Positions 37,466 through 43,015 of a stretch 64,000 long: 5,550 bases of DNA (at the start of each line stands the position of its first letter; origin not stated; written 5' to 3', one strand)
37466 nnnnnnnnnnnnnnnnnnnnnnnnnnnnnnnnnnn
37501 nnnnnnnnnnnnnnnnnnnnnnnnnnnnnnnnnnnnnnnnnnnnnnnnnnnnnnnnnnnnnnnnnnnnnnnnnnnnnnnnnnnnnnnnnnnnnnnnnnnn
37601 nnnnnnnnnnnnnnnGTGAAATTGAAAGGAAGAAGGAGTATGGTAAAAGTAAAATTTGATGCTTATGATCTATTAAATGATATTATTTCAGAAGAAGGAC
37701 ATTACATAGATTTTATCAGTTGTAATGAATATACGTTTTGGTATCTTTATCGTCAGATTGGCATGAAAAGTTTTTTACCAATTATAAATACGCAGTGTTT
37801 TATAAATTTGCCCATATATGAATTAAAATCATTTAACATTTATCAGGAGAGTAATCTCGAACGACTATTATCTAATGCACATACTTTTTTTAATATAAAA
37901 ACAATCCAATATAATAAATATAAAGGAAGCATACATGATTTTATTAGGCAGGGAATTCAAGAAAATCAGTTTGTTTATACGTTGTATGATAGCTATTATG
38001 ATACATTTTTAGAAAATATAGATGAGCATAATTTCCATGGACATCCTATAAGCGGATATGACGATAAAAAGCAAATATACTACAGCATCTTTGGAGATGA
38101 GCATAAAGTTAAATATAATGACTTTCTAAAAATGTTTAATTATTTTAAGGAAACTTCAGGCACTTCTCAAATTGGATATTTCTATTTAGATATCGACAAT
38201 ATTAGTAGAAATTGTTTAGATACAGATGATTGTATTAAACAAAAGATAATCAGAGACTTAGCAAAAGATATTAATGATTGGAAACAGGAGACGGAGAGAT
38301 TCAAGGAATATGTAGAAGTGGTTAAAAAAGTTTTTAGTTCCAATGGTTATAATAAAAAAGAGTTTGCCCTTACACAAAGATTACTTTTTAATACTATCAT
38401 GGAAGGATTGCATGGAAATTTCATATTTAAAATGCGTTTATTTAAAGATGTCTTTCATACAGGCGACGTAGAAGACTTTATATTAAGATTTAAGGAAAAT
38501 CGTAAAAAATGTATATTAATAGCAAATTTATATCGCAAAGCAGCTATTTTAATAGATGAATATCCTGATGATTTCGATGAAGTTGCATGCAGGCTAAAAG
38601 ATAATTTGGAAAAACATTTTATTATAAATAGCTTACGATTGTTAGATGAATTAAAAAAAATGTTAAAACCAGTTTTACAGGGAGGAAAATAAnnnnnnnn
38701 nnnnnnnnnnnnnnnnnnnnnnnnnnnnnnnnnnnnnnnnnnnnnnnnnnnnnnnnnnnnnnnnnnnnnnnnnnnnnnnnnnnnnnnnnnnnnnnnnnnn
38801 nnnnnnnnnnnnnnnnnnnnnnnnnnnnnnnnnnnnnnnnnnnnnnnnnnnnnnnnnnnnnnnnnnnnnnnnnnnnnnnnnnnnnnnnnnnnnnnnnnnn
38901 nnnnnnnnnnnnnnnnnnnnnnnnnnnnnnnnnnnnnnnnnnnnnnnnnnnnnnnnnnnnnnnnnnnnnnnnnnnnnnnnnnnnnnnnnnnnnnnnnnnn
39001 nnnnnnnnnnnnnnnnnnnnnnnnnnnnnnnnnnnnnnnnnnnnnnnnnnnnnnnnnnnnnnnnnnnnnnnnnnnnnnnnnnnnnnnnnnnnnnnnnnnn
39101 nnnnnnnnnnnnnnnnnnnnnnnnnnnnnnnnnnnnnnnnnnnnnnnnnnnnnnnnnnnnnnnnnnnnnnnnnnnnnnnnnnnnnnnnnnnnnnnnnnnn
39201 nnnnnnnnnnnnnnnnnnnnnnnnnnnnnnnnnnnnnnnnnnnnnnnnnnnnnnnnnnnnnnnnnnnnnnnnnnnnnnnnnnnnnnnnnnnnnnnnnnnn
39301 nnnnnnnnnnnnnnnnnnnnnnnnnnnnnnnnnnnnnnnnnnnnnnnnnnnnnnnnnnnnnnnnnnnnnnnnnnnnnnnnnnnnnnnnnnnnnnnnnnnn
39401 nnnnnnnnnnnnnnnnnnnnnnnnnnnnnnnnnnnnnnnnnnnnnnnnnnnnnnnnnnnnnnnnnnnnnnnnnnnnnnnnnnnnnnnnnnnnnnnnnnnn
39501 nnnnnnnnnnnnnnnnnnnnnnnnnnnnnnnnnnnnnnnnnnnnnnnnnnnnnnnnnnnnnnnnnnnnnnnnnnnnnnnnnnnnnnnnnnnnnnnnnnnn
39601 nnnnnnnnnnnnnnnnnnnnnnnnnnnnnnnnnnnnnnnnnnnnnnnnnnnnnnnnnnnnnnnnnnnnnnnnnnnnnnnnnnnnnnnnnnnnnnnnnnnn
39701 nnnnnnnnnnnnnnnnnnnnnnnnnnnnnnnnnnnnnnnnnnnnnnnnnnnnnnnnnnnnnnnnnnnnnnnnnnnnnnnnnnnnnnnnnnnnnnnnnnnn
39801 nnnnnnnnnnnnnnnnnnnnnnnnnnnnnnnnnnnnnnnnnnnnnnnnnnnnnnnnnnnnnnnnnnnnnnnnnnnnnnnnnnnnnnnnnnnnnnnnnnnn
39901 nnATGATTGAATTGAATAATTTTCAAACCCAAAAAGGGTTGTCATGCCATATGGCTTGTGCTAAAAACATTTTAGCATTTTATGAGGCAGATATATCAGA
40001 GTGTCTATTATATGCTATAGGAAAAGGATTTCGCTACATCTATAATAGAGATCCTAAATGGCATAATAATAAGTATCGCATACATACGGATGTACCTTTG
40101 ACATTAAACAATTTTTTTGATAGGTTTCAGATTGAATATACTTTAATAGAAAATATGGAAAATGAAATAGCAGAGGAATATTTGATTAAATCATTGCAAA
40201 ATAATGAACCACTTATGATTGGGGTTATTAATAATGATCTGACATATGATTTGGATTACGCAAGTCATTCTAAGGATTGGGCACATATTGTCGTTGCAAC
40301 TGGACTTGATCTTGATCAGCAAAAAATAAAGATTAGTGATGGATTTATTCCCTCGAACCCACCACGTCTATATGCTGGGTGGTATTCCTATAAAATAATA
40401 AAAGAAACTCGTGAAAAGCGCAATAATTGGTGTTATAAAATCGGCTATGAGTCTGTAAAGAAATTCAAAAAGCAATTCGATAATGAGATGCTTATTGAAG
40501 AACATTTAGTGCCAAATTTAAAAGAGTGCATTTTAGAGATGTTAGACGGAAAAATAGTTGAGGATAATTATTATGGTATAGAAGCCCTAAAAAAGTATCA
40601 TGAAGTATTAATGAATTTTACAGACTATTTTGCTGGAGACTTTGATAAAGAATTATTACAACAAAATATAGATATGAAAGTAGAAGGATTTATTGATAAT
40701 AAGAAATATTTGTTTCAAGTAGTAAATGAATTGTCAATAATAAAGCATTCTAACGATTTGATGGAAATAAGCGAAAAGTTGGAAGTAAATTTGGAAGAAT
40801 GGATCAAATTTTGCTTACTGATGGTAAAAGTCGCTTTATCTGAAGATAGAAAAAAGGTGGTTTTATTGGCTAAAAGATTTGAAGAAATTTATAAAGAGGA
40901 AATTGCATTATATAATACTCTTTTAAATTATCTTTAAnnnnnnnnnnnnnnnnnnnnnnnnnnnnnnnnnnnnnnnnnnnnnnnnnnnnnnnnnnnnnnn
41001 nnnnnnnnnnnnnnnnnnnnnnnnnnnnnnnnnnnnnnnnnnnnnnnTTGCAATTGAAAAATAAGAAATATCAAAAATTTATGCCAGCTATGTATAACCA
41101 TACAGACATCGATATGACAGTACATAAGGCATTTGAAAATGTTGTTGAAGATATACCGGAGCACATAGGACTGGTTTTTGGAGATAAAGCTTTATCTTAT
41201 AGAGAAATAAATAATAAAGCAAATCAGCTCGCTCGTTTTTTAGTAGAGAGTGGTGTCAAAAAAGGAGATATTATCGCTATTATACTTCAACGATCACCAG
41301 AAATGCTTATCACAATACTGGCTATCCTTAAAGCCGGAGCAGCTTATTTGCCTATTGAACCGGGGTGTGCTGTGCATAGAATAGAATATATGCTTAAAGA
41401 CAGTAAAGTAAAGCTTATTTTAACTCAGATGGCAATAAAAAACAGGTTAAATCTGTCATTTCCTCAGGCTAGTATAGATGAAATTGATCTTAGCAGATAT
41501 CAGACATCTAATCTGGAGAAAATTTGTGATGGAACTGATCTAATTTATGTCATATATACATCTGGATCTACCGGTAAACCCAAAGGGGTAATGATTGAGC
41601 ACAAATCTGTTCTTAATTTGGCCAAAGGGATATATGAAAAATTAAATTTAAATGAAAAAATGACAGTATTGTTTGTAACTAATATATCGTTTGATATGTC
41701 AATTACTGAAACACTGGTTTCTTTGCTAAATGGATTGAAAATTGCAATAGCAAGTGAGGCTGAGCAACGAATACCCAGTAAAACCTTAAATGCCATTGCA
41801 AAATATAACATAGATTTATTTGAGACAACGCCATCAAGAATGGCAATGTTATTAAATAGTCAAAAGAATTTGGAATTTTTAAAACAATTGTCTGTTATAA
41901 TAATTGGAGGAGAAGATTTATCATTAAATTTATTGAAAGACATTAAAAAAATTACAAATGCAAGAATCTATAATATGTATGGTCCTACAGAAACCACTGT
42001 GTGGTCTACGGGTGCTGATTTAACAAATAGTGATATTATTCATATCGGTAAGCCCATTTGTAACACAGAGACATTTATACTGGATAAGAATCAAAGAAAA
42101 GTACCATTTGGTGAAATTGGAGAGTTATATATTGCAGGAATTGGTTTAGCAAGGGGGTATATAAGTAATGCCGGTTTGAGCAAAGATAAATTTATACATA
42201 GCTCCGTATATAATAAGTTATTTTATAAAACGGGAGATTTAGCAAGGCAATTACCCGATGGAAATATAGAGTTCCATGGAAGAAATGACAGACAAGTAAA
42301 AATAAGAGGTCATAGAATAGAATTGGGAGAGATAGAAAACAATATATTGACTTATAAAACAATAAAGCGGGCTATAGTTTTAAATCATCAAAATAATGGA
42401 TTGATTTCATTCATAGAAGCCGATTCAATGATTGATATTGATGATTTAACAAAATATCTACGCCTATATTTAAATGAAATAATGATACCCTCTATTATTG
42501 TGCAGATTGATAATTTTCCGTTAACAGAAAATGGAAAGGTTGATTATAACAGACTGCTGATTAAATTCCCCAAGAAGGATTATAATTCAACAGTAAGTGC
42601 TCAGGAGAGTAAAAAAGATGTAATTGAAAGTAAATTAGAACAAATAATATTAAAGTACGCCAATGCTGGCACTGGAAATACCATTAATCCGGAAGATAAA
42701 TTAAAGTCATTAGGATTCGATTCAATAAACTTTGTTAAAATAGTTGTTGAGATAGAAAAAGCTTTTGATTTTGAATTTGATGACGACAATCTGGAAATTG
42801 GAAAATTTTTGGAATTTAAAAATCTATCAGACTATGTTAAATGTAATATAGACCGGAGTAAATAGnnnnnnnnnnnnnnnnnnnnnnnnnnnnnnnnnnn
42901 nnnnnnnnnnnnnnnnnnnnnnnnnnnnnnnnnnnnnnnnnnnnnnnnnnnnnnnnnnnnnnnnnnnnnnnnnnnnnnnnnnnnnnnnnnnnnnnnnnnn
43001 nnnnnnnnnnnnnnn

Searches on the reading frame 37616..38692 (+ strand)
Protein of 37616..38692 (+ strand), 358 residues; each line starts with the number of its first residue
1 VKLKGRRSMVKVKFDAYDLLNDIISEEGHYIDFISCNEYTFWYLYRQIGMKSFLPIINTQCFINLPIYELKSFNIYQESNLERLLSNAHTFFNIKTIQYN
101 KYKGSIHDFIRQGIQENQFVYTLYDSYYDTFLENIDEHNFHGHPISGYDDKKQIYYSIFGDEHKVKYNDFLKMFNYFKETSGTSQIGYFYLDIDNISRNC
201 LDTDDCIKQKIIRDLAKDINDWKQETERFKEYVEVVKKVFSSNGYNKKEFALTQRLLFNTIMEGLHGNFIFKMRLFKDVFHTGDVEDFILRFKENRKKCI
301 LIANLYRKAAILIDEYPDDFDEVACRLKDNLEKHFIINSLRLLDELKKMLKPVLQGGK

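Call 12: search_protein_families(library=pfam, proteins=[window:37616-38692:+], max_evalue=0.00001)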
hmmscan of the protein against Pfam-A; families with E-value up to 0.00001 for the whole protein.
window:37616-38692:+ (358 aa): 0 families

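Call 83: search_protein_families(library=pfam, proteins=[window:37616-38692:+], max_evalue=0.1)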
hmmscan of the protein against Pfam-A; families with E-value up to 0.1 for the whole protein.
window:37616-38692:+ (358 aa): 1 family
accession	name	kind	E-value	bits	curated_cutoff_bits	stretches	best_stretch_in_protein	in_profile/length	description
PF14399.12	BtrH_N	-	0.025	15.3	29.7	1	90-156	61-130/134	Butirosin biosynthesis protein H, N-terminal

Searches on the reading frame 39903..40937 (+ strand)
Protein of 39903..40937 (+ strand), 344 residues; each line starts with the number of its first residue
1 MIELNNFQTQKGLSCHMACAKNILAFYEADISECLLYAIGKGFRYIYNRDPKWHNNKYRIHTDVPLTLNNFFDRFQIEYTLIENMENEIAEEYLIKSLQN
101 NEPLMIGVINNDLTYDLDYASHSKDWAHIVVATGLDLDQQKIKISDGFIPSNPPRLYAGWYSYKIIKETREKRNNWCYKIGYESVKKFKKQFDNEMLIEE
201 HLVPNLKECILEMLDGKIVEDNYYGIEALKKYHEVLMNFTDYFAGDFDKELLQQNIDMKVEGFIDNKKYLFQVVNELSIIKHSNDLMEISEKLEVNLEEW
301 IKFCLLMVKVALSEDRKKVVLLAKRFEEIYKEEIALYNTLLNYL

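Call 12: search_protein_families(library=pfam, proteins=[window:39903-40937:+], max_evalue=0.00001)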
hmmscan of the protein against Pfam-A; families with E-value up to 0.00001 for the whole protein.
window:39903-40937:+ (344 aa): 1 family
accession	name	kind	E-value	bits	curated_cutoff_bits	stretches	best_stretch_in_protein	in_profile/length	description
PF14399.12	BtrH_N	-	2.2e-11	44.5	29.7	1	15-146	2-133/134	Butirosin biosynthesis protein H, N-terminal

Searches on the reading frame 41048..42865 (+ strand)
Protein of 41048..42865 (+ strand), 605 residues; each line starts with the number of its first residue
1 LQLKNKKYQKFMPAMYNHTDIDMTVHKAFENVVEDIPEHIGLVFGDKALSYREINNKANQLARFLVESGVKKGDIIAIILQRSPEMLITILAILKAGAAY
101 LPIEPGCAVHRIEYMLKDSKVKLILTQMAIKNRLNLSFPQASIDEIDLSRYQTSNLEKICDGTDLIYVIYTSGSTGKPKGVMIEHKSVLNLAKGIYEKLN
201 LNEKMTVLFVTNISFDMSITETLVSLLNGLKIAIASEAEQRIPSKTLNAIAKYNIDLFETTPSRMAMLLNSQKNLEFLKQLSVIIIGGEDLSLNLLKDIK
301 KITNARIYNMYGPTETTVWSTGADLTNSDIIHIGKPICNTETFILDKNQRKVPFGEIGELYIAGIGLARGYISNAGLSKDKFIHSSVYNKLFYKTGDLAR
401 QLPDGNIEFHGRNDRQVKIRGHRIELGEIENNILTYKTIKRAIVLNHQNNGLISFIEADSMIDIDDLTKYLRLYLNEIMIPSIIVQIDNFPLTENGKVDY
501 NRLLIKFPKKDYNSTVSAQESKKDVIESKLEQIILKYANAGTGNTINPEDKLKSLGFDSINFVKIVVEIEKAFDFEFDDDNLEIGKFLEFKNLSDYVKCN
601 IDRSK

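Call 12: search_protein_families(library=pfam, proteins=[window:41048-42865:+], max_evalue=0.00001)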
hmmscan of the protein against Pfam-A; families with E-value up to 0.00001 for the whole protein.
window:41048-42865:+ (605 aa): 2 families
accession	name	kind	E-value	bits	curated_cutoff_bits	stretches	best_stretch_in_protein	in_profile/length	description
PF00501.34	AMP-binding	-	9.4e-85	285.1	29.9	1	29-371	1-383/384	AMP-binding enzyme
PF00550.31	PP-binding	-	1.7e-07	31.8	20.8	1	543-582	15-54/67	Phosphopantetheine attachment site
